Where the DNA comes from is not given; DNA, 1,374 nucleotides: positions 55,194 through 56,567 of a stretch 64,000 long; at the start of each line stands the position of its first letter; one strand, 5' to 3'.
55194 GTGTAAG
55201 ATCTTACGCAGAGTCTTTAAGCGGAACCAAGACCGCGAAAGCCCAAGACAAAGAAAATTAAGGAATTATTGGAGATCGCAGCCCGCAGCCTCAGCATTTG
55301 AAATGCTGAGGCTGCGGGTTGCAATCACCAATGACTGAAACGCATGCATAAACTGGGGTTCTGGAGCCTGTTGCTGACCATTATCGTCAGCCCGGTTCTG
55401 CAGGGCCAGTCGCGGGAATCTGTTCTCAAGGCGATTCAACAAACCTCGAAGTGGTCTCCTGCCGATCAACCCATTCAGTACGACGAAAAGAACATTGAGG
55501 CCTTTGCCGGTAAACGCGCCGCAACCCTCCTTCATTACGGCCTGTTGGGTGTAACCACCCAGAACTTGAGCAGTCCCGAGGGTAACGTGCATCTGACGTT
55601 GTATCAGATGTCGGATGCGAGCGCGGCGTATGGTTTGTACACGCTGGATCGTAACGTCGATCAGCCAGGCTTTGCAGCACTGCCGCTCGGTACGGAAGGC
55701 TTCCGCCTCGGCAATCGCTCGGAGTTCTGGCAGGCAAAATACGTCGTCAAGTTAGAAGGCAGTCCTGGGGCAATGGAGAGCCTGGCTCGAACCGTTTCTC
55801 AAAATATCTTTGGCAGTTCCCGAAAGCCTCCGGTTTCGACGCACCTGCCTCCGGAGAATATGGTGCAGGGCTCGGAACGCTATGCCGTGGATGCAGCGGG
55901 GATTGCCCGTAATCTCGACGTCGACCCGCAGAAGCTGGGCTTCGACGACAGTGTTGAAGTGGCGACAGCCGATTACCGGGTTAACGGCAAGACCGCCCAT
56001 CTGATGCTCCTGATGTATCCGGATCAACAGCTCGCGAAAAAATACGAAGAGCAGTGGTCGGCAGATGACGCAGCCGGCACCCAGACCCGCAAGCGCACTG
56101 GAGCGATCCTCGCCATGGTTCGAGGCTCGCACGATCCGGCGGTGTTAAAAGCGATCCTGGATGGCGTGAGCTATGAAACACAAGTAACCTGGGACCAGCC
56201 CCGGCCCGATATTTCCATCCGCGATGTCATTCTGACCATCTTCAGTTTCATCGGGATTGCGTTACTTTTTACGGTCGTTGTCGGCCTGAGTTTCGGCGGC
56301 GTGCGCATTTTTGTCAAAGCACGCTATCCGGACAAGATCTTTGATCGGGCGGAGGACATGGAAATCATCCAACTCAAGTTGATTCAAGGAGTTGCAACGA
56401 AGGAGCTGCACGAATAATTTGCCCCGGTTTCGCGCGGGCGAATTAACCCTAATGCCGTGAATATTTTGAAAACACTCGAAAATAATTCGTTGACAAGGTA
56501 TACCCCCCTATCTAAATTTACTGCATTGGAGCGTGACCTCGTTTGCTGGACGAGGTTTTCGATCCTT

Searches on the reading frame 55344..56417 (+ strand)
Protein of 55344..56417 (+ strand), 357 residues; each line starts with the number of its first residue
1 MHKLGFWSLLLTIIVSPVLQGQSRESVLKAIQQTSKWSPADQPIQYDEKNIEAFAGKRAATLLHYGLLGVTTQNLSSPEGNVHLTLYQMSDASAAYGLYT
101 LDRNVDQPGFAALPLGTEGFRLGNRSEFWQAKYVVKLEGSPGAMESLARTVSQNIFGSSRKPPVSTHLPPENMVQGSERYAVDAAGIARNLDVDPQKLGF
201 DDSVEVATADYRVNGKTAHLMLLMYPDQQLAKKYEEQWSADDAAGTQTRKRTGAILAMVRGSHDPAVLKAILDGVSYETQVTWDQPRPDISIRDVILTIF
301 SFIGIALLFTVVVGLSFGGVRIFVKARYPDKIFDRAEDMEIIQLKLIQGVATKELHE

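Call 8: search_protein_families(library=pfam, proteins=[window:55344-56417:+], max_evalue=0.1)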
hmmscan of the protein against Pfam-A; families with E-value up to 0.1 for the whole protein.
window:55344-56417:+ (357 aa): 1 family
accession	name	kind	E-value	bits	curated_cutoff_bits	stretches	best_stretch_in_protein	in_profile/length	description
PF20244.3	DUF6599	-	8e-21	74.9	27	1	36-226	3-186/186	Family of unknown function (DUF6599)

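Call 73: find_encoding_contigs(protein=window:55344-56417:+, flank=4000, max_places=10)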
Protein window:55344-56417:+ (357 aa): 1 contig read that carries it; 1 place shown.
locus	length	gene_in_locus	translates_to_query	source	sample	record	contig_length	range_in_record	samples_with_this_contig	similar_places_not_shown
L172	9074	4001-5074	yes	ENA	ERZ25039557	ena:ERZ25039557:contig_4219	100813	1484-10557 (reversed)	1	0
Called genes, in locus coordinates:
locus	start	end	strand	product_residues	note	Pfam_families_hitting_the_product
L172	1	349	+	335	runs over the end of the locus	PF01411:tRNA-synt_2c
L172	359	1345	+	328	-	PF07973:tRNA_SAD, PF02272:DHHA1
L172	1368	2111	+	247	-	PF01464:SLT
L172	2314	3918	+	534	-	PF11741:AMIN, PF01520:Amidase_3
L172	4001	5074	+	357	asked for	PF20244:DUF6599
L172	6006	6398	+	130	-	-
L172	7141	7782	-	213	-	PF00041:fn3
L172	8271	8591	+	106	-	PF01527:HTH_Tnp_1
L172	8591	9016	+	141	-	PF13276:HTH_21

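Call 104: find_encoding_contigs(protein=window:55344-56417:+, flank=10000, max_places=3)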
Protein window:55344-56417:+ (357 aa): 1 contig read that carries it; 1 place shown.
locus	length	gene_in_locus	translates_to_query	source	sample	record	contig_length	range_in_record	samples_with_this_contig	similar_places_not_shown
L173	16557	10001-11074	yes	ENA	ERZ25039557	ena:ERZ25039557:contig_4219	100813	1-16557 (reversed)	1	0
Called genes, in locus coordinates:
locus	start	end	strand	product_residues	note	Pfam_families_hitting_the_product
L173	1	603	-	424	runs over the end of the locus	PF01595:CNNM, PF00571:CBS, PF03471:CorC_HlyC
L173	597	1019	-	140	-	PF02130:YbeY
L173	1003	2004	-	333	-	PF02562:PhoH, PF13245:AAA_19 (weak), PF13604:AAA_30 (weak)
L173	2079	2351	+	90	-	PF01649:Ribosomal_S20p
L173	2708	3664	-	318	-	PF21694:DNA_pol3_delta_C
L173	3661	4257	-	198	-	PF04390:LptE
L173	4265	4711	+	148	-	PF21982:RecX_HTH1 (faint), PF02631:RecX_HTH2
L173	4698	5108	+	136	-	PF01411:tRNA-synt_2c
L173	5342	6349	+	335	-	PF01411:tRNA-synt_2c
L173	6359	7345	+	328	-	PF07973:tRNA_SAD, PF02272:DHHA1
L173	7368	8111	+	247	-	PF01464:SLT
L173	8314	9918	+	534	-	PF11741:AMIN, PF01520:Amidase_3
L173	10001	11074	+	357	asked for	PF20244:DUF6599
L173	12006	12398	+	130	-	-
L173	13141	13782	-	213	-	PF00041:fn3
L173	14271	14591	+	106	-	PF01527:HTH_Tnp_1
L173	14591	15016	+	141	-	PF13276:HTH_21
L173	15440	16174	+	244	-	PF13655:RVT_N (weak), PF00078:RVT_1 (weak)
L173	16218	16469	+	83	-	-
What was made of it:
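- On Iteron-type replication origin: The context is chromosomal housekeeping genes: alanyl-tRNA synthetase, ribosomal protein S20 and DNA polymerase III delta in L173 (call 104).
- Tried and rejected: The rest of the IS-interrupted array in L172: not recovered, because the contig ends 2.3 kb further on among mobile-element genes (call 104).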
